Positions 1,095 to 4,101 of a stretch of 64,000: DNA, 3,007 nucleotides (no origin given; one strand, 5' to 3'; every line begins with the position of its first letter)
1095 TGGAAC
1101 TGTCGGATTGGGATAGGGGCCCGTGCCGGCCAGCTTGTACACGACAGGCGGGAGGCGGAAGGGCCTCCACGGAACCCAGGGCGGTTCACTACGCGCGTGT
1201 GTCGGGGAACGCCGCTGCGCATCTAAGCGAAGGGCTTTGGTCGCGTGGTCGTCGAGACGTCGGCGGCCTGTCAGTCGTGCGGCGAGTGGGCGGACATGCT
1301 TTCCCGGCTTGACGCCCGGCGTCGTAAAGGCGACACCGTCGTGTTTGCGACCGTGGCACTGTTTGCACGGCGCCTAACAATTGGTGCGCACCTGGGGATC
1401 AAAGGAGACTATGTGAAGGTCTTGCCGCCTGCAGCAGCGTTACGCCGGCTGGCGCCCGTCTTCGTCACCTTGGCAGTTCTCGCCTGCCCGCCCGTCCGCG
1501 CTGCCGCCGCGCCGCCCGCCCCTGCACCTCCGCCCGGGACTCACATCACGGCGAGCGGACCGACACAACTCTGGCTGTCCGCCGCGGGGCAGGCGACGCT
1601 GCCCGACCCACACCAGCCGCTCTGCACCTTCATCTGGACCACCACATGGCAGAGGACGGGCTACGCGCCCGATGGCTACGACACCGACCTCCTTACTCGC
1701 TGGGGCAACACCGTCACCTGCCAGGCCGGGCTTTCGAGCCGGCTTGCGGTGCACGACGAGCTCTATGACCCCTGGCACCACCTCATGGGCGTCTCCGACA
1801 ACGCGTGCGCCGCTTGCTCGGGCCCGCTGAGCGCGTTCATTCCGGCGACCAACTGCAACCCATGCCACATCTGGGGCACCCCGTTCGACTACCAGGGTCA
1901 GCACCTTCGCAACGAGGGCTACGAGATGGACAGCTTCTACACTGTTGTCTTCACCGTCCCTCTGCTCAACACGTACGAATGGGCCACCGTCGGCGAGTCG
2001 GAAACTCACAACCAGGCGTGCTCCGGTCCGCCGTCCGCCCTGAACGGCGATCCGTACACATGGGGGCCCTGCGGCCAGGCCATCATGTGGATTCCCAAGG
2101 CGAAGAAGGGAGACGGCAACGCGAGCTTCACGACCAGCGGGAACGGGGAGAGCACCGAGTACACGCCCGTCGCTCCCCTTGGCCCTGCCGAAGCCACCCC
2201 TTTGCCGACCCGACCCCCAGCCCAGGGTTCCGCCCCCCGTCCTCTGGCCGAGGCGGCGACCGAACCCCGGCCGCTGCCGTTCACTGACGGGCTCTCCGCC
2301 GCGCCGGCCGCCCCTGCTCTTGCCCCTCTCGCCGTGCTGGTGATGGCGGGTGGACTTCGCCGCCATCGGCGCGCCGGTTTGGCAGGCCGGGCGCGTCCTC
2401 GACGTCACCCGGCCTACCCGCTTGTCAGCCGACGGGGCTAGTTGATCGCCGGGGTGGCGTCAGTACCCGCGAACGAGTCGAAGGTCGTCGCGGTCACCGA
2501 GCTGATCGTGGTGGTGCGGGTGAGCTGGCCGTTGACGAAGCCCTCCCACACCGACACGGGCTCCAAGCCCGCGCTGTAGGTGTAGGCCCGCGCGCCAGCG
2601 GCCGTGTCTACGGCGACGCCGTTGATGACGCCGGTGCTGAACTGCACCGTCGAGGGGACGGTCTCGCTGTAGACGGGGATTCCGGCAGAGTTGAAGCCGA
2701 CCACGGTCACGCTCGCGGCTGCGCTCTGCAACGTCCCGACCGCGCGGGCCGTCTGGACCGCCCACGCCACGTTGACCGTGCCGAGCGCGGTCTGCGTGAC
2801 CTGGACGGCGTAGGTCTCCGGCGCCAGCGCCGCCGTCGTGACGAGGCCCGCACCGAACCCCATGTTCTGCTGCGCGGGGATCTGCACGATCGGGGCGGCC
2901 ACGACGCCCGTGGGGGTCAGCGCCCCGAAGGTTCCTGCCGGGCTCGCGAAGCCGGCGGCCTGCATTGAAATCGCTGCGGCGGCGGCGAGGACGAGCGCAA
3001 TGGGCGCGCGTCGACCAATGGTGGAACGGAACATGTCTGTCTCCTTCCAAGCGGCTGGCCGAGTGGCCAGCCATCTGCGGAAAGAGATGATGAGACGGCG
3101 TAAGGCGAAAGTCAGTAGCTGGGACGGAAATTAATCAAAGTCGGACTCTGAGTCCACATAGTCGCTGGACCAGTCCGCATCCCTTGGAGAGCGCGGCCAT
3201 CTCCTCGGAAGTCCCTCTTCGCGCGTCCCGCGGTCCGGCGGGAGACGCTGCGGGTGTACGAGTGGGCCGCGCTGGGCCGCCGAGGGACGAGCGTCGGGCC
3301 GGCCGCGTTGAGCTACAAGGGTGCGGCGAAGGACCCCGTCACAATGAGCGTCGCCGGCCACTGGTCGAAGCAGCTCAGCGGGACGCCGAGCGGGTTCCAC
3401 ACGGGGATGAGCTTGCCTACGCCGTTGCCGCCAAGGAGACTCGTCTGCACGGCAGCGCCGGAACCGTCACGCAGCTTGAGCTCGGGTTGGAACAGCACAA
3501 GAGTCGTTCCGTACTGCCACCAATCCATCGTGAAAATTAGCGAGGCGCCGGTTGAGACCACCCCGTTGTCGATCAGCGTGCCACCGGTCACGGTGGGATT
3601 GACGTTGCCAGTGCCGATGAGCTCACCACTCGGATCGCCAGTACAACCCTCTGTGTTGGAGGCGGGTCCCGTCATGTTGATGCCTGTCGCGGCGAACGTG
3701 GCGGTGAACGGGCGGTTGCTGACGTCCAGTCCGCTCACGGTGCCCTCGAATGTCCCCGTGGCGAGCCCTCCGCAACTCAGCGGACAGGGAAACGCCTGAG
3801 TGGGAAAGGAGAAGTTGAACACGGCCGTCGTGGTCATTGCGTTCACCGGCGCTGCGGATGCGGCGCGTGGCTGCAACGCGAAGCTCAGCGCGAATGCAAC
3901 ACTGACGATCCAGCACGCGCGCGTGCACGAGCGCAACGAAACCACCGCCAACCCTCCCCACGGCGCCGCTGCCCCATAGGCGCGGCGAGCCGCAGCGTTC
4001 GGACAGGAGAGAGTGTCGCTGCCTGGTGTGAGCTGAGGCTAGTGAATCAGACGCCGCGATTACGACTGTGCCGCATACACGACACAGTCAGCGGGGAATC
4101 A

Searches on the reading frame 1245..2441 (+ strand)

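Call 26: search_protein_families(library=pfam, proteins=[window:1245-2441:+], max_evalue=0.1)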
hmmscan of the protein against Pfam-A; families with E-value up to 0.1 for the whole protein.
window:1245-2441:+ (398 aa): 1 family
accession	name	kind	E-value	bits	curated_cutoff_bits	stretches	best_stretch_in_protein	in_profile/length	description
PF20320.3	DUF6615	-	0.077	12.9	23.8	0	65-94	178-204/289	Family of unknown function (DUF6615)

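Call 84: search_protein_families(library=padloc, proteins=[window:1245-2441:+], max_evalue=0.01)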
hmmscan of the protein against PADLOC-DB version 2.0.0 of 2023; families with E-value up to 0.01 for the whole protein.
window:1245-2441:+ (398 aa): 0 families

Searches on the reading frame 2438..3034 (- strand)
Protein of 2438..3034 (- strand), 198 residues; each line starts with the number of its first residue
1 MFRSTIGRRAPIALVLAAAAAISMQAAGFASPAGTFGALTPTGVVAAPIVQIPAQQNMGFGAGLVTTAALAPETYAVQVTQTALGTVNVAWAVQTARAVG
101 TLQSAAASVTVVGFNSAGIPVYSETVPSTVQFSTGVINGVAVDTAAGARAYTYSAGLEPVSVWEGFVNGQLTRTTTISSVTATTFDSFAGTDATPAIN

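Call 26: search_protein_families(library=pfam, proteins=[window:2438-3034:-], max_evalue=0.1)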
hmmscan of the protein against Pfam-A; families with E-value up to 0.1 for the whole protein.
window:2438-3034:- (198 aa): 0 families

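Call 84: search_protein_families(library=padloc, proteins=[window:2438-3034:-], max_evalue=0.01)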
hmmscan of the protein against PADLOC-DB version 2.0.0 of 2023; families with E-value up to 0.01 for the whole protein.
window:2438-3034:- (198 aa): 0 families

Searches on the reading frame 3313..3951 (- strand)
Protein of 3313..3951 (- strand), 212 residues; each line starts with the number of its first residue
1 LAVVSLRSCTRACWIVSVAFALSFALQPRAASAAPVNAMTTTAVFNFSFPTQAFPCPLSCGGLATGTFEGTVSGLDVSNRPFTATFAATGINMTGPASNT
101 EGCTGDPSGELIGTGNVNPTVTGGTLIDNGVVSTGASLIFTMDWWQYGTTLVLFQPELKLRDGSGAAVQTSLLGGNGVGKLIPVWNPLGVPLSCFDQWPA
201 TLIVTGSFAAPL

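Call 26: search_protein_families(library=pfam, proteins=[window:3313-3951:-], max_evalue=0.1)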
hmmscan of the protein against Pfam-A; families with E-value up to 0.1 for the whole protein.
window:3313-3951:- (212 aa): 0 families

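Call 79: find_homologous_proteins(query=A5, max_evalue=0.001)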
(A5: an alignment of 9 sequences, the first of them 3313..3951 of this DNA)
Query A5 (9 sequences) (212 aa, profile of the alignment): 7 proteins with E <= 0.001 among 8000 candidates.
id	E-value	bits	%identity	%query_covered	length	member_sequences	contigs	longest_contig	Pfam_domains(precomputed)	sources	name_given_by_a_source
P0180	9.4e-79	282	100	99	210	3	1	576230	-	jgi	-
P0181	4.9e-78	279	64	99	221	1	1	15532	-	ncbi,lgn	-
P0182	4.1e-66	240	70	88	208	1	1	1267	-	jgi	jgi:hypothetical protein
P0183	2.7e-53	199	-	-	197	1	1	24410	-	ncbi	ncbi:MAG: hypothetical protein ACYDGR_07695 [Candidatus Dormibacteria bacterium]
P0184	9.9e-51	190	-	-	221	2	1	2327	-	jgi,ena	-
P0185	5.7e-34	135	30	75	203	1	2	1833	-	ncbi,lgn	-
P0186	7.7e-33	132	26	83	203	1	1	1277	-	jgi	jgi:hypothetical protein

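Call 84: search_protein_families(library=padloc, proteins=[window:3313-3945:-], max_evalue=0.01)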
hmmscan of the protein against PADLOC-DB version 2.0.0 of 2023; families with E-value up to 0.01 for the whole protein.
window:3313-3945:- (210 aa): 0 families

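Call 87: predict_structure(alignment_id=A6)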
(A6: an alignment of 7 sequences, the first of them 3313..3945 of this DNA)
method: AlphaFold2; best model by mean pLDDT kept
length: 210 residues; sequences in the alignment: 7
mean_pLDDT: 73.9   pTM: 0.66
mean pLDDT of the five models: 73.9, 67.1, 66.3, 66.1, 45.3
residues with pLDDT >= 90: 29; 70-90: 103; 50-70: 61; < 50: 17
segments of 3 or more residues with pLDDT < 50: 1-4, 23-33
pLDDT, mean of each block of 10 residues (from residue 1): 51 57 45 60 82 79 90 84 88 88 66 90 90 89 80 82 74 64 58 67 68
secondary structure, 60 per line:
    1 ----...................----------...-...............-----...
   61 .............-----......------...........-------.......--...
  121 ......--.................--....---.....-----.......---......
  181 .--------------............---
elements in order: H5-23 E38-52 E58-73 E79-84 E91-101 E109-115 E118-126 E129-145 E148-151 E155-159 E165-171 E175-181 E196-207

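Call 89: fold_search(model_id=the predicted structure, library=pdb)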
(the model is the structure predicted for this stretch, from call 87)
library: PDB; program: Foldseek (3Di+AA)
matches with E <= 10: 707; with E <= 0.001: 0
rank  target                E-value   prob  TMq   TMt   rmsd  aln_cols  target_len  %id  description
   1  7xw0_A                1.1e-03  0.85  0.23  0.20  18.9       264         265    9  Crystal structure of pOmpT (released 2023-05-31)
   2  2x56                  2.0e-03  0.92  0.26  0.21  22.2       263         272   10  Yersinia Pestis Plasminogen Activator Pla (Native) (released 2010-07-28)
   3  2x55                  2.7e-03  0.89  0.27  0.21  22.2       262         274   11  Yersinia Pestis Plasminogen Activator Pla (Native) (released 2010-07-28)
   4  7xw0_B                3.4e-03  0.44  0.18  0.16  21.1       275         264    8  Crystal structure of pOmpT (released 2023-05-31)
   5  9a2m_MODEL_1_A        5.5e-03  0.60  0.20  0.15  22.6       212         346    9  Model of E. coli OmpA by in-cell photo-crosslinking MS and deep learning (released 2023-02-24)
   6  9fzc_A                5.5e-03  0.47  0.18  0.21  19.1       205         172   10  Structure of OmpA-short in complex with nanobody Nb01 (released 2024-07-17)
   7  2x4m_B                8.1e-03  0.57  0.23  0.18  22.3       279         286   12  Yersinia Pestis Plasminogen Activator Pla (released 2010-07-28)
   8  4dcb_A                9.4e-03  0.51  0.22  0.18  22.4       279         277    9  Y. pestis Plasminogen Activator Pla in Complex with Human Plasminogen Activation Loop Peptide ALP11 (released 2012-06-06)
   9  2x4m_A                1.2e-02  0.66  0.24  0.19  20.7       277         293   11  Yersinia Pestis Plasminogen Activator Pla (released 2010-07-28)
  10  2x4m_C                1.4e-02  0.47  0.22  0.18  22.8       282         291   12  Yersinia Pestis Plasminogen Activator Pla (released 2010-07-28)
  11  9fzd_A                2.0e-02  0.35  0.21  0.24  18.4       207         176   11  Structure of OmpA-long in complex with nanobody Nb39 (released 2024-07-17)
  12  1thq                  2.1e-02  0.60  0.20  0.24  15.2       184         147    9  Crystal Structure of Outer Membrane Enzyme PagP (released 2004-08-10)
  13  3qra                  2.5e-02  0.35  0.17  0.20  11.3       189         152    8  The crystal structure of Ail, the attachment invasion locus protein of Yersinia pestis (released 2011-11-23)
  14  1k24                  2.9e-02  0.20  0.18  0.16  21.1       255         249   10  Crystal Structure of the OpcA Outer Membrane Adhesin/Invasin from Neisseria meningitidis (released 2002-03-27)
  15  3qrc_A                3.2e-02  0.41  0.19  0.23  11.7       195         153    6  The crystal structure of Ail, the attachment invasion locus protein of Yersinia pestis, in complex with the heparin an (released 2011-11-23)
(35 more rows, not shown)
